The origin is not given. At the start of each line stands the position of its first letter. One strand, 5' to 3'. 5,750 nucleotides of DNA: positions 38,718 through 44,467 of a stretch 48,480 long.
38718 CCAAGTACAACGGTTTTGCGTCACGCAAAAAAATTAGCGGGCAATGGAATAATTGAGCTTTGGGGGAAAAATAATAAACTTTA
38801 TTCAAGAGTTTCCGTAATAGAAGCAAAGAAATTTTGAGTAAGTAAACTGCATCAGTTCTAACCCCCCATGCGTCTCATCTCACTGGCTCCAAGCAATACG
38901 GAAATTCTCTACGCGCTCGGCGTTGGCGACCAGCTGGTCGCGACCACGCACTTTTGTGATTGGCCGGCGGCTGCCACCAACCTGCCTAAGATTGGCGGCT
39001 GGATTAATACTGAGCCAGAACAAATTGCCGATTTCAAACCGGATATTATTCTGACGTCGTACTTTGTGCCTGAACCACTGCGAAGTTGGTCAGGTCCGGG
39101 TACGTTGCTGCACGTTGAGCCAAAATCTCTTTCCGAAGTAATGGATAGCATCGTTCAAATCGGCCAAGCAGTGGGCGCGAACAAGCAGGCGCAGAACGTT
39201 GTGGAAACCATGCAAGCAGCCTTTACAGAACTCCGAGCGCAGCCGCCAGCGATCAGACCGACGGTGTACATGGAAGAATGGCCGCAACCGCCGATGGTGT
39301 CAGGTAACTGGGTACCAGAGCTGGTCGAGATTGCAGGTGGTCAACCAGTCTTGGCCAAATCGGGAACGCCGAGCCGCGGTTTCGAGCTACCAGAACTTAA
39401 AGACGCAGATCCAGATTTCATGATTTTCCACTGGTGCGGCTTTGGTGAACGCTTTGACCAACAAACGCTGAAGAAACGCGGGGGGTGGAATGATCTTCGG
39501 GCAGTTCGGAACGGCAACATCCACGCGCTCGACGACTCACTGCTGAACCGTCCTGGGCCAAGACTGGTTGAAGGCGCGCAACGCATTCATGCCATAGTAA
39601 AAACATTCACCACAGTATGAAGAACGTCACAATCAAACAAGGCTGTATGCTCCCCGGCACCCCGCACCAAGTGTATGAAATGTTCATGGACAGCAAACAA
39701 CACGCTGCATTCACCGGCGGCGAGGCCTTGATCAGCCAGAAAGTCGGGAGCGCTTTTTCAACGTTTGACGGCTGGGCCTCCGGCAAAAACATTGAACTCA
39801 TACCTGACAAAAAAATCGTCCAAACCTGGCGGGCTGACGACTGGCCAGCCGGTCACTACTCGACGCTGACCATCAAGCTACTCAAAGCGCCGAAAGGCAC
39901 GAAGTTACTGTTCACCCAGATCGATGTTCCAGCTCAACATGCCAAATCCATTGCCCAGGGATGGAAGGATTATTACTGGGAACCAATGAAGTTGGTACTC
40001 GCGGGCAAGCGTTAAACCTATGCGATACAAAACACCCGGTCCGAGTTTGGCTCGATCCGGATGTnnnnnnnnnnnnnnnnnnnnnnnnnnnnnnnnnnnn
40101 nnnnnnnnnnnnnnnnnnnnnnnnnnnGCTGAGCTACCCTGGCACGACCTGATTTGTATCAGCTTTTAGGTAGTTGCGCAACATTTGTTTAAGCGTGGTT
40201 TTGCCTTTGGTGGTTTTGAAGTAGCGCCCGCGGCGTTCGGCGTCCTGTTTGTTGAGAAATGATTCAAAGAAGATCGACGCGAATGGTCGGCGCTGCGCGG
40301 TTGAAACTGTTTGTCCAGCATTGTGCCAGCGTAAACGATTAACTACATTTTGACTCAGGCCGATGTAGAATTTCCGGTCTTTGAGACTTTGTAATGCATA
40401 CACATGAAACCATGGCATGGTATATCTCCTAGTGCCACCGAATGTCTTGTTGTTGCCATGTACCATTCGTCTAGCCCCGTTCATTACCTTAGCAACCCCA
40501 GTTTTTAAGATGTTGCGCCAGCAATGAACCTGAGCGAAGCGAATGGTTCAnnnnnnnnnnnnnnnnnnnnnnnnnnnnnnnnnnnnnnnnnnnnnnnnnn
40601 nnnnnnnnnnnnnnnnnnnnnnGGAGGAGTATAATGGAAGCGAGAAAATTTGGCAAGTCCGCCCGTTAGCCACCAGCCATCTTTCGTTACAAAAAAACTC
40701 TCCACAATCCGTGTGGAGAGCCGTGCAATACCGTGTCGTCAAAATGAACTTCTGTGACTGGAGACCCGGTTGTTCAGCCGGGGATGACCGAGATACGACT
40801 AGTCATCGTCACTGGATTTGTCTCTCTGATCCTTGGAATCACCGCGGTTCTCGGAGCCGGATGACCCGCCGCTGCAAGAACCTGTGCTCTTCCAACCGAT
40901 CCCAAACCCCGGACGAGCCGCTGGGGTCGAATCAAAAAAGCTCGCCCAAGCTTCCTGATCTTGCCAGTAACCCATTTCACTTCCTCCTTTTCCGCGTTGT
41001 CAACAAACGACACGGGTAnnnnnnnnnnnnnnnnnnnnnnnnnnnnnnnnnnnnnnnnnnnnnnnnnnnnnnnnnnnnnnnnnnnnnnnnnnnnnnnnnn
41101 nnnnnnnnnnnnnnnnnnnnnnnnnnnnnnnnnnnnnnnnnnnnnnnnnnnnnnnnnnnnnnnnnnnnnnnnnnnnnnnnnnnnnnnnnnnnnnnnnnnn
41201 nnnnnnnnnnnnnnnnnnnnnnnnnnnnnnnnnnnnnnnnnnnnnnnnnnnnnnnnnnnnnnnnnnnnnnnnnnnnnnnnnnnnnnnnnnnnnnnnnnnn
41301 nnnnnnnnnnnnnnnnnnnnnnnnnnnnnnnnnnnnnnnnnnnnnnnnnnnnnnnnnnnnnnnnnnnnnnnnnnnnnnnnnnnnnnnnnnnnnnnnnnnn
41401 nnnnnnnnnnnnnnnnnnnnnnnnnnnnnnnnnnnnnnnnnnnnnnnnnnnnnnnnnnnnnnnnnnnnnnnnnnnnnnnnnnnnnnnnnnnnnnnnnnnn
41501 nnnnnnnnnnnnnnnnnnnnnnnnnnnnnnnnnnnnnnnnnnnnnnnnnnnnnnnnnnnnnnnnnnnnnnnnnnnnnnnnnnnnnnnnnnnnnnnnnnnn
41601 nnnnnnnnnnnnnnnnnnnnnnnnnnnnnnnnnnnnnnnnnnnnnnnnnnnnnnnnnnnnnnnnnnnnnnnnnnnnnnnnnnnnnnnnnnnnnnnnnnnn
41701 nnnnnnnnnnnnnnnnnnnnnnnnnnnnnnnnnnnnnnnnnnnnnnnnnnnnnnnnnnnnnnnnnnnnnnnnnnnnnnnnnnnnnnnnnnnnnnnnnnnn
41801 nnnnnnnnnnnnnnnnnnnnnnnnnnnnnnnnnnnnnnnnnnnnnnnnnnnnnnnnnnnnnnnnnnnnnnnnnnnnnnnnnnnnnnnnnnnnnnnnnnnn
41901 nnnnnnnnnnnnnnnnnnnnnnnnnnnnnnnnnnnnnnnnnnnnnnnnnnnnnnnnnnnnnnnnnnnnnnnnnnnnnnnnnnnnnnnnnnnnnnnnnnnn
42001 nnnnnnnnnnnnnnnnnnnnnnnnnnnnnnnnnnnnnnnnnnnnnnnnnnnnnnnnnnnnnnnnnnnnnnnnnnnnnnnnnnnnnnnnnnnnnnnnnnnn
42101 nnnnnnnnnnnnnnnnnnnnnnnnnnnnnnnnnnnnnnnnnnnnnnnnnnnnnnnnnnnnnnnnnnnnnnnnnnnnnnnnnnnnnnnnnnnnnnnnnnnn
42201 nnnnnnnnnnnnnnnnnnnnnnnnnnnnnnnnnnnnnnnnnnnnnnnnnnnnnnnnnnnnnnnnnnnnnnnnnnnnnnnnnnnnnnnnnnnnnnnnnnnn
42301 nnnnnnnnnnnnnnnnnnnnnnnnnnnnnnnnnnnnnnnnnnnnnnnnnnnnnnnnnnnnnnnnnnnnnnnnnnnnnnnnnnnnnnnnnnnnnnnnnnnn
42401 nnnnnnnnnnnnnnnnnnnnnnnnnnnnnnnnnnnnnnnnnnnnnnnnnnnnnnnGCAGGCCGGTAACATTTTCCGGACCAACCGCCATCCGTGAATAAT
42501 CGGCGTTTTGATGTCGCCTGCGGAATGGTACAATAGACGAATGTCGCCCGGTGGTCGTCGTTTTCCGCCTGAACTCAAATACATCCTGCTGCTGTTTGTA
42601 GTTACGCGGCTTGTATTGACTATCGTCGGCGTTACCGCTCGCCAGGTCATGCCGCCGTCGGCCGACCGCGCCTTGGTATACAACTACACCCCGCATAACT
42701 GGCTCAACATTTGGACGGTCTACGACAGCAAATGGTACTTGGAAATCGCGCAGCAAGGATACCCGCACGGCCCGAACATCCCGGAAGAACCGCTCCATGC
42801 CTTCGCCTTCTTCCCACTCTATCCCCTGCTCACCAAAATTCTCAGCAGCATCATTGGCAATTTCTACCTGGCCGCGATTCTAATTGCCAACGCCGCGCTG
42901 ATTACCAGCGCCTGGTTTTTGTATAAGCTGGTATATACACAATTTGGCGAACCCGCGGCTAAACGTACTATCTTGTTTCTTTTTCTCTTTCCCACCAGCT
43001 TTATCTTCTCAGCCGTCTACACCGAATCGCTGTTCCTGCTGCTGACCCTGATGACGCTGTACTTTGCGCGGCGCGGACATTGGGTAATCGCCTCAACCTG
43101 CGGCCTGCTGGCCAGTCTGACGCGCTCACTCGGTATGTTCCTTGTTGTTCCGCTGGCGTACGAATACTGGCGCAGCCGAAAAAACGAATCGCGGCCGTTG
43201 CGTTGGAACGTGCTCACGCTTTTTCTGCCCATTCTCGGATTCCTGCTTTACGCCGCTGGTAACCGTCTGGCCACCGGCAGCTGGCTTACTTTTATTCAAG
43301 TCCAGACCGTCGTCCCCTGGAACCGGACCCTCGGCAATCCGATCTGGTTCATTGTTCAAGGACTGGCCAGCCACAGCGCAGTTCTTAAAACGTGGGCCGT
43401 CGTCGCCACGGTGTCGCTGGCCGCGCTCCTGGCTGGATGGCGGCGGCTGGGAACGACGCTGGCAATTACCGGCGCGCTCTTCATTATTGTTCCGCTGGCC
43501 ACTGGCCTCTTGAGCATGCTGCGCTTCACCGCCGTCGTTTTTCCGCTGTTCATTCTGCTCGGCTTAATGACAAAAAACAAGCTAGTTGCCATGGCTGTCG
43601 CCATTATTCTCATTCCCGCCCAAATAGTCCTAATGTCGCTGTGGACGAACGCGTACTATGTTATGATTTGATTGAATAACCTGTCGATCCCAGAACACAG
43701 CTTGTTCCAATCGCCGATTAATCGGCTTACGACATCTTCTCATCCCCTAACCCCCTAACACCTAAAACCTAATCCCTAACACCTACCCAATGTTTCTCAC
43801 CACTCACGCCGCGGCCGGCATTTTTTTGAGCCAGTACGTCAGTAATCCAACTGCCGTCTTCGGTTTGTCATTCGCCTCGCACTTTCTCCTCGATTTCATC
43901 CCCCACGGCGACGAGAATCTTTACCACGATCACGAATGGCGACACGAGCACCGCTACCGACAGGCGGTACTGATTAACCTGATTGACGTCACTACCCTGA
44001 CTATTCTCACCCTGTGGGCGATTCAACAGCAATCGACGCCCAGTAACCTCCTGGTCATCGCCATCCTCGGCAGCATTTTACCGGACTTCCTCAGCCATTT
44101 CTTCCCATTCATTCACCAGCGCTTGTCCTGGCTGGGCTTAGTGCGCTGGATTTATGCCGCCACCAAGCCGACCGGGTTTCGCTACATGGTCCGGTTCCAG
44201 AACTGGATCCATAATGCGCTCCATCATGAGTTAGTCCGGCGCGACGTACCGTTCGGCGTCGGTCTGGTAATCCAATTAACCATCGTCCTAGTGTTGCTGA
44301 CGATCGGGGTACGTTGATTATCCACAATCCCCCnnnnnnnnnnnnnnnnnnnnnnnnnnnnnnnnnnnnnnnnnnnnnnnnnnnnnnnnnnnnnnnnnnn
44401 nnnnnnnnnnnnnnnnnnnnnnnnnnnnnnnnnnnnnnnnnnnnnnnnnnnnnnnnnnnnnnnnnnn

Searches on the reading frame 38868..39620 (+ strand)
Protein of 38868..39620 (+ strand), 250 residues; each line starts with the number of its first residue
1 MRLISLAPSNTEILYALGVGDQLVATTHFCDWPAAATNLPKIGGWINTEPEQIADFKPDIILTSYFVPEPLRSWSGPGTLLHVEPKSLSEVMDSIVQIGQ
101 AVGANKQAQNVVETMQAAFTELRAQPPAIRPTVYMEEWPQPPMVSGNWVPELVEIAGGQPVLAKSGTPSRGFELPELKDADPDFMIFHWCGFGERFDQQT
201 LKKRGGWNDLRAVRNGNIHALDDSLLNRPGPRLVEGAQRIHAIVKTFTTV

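Call 58: search_protein_families(library=pfam, proteins=[window:38868-39620:+], max_evalue=0.00001)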
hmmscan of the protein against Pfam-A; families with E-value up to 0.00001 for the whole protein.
window:38868-39620:+ (250 aa): 1 family
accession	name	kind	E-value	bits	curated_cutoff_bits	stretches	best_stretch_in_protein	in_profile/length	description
PF01497.23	Peripla_BP_2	-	2.2e-28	99.7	27.5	1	4-224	2-234/235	Periplasmic binding protein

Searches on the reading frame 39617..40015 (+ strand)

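Call 58: search_protein_families(library=pfam, proteins=[window:39617-40015:+], max_evalue=0.00001)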
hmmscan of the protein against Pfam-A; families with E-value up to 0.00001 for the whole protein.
window:39617-40015:+ (132 aa): 1 family
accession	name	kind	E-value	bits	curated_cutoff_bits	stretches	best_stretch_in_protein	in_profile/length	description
PF08327.17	AHSA1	-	2.2e-20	73.6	22.1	1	15-126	3-122/125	Activator of Hsp90 ATPase homolog 1-like protein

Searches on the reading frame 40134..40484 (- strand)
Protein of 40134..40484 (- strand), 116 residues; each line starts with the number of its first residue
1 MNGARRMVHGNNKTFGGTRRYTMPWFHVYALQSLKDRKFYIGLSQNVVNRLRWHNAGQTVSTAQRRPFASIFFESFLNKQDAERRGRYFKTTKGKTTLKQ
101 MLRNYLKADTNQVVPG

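Call 58: search_protein_families(library=pfam, proteins=[window:40134-40484:-], max_evalue=0.00001)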
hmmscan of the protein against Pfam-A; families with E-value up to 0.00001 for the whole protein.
window:40134-40484:- (116 aa): 1 family
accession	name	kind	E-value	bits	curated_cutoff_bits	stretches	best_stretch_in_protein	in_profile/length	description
PF01541.30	GIY-YIG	-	3.3e-10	40.5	22.6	1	27-95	3-74/78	GIY-YIG catalytic domain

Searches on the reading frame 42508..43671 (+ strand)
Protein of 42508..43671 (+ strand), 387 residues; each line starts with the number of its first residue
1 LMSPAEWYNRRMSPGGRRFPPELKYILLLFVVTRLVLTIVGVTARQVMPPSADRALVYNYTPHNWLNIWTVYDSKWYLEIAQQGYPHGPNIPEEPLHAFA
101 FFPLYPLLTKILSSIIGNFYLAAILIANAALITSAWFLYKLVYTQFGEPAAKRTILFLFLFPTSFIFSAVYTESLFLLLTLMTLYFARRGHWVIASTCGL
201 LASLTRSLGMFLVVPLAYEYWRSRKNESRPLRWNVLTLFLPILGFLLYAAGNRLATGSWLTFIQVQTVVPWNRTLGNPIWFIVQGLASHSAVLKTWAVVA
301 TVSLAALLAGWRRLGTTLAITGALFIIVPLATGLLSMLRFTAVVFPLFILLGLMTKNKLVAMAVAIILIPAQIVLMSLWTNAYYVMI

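Call 58: search_protein_families(library=pfam, proteins=[window:42508-43671:+], max_evalue=0.00001)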
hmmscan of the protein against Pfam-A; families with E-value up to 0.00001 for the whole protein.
window:42508-43671:+ (387 aa): 1 family
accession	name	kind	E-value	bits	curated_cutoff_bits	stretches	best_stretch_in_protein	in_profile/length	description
PF04188.19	Mannosyl_trans2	-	2.2e-09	37.6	22.4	1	28-207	17-200/443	Mannosyltransferase (PIG-V)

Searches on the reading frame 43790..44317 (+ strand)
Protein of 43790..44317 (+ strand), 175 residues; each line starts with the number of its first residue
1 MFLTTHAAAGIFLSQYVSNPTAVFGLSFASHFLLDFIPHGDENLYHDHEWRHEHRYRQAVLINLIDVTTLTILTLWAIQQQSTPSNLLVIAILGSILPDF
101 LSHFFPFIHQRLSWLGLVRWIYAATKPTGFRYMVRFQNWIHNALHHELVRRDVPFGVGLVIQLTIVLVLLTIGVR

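Call 58: search_protein_families(library=pfam, proteins=[window:43790-44317:+], max_evalue=0.00001)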
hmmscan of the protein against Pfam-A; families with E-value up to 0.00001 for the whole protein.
window:43790-44317:+ (175 aa): 0 families

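Call 92: search_protein_families(library=pfam, proteins=[window:43790-44317:+], max_evalue=0.05)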
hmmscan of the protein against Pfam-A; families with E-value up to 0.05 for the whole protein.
window:43790-44317:+ (175 aa): 1 family
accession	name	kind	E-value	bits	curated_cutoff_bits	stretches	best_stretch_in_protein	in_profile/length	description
PF04307.19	YdjM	-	0.013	15.5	29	1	74-117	15-58/176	YdjM inner membrane protein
